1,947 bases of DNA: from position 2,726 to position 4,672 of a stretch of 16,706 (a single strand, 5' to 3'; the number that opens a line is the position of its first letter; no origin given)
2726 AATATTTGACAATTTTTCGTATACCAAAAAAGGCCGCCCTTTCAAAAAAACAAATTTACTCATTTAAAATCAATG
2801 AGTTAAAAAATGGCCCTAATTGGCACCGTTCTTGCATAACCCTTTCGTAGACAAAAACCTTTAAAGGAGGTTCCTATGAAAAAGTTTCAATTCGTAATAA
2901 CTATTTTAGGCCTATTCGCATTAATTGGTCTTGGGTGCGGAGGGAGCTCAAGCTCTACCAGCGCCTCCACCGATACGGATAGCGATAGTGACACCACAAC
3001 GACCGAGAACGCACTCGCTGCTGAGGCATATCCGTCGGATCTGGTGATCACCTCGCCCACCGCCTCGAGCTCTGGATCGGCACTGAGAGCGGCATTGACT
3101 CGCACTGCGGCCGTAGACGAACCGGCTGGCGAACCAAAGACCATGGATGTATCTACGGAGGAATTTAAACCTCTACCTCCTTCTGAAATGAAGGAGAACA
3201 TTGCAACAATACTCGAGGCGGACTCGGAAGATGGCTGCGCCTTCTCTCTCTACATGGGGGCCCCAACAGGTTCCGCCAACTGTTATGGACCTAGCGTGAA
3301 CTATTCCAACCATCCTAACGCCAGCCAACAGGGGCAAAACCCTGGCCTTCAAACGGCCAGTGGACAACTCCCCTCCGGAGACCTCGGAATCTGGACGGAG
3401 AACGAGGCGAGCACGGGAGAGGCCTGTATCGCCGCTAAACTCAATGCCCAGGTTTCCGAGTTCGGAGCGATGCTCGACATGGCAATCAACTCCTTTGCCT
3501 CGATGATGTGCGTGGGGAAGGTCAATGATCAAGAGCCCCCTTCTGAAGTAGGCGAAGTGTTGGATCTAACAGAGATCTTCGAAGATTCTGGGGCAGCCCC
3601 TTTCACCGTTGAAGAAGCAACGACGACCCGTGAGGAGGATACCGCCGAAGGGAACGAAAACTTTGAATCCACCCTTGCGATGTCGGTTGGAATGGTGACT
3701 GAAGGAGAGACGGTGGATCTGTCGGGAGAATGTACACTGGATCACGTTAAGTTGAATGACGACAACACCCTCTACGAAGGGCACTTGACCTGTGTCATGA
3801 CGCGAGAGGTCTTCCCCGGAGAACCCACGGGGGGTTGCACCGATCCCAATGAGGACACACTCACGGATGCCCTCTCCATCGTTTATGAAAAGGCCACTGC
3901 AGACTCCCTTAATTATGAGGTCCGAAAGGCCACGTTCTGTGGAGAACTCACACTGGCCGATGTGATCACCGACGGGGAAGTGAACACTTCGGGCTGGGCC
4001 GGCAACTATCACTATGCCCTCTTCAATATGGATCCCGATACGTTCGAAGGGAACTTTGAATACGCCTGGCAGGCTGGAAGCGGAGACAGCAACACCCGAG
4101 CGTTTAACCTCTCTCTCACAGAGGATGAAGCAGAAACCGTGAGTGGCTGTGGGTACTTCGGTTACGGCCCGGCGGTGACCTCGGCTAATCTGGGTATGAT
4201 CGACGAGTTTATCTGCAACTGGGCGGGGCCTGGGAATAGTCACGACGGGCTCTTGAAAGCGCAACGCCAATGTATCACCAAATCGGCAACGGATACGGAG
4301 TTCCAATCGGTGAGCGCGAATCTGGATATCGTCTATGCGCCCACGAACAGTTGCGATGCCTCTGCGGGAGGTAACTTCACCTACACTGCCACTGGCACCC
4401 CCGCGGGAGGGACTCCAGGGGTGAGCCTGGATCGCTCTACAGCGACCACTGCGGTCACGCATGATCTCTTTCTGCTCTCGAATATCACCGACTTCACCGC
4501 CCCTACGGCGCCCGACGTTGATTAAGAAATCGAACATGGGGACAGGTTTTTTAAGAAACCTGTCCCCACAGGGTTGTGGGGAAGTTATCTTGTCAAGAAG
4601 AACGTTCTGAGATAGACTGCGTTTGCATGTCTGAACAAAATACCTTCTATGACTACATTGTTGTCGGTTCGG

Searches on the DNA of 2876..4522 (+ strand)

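Call 34: search_rna_families(sources=[L007, L010, L057, L004, L001, L084, L142], threshold=gathering)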
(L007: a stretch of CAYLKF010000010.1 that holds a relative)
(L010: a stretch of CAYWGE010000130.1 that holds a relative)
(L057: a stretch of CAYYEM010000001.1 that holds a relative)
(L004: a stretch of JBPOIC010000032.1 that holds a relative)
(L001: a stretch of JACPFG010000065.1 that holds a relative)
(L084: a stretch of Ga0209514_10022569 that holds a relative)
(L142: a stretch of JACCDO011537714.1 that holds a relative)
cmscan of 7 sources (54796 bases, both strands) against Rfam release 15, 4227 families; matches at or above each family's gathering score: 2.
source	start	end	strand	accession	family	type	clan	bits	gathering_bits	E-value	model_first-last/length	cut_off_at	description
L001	5655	5726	+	RF00005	tRNA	Gene; tRNA;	CL00001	70.8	29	1.6e-13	1-71/71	no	tRNA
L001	2193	2266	+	RF00005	tRNA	Gene; tRNA;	CL00001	67.5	29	1.3e-12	1-71/71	no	tRNA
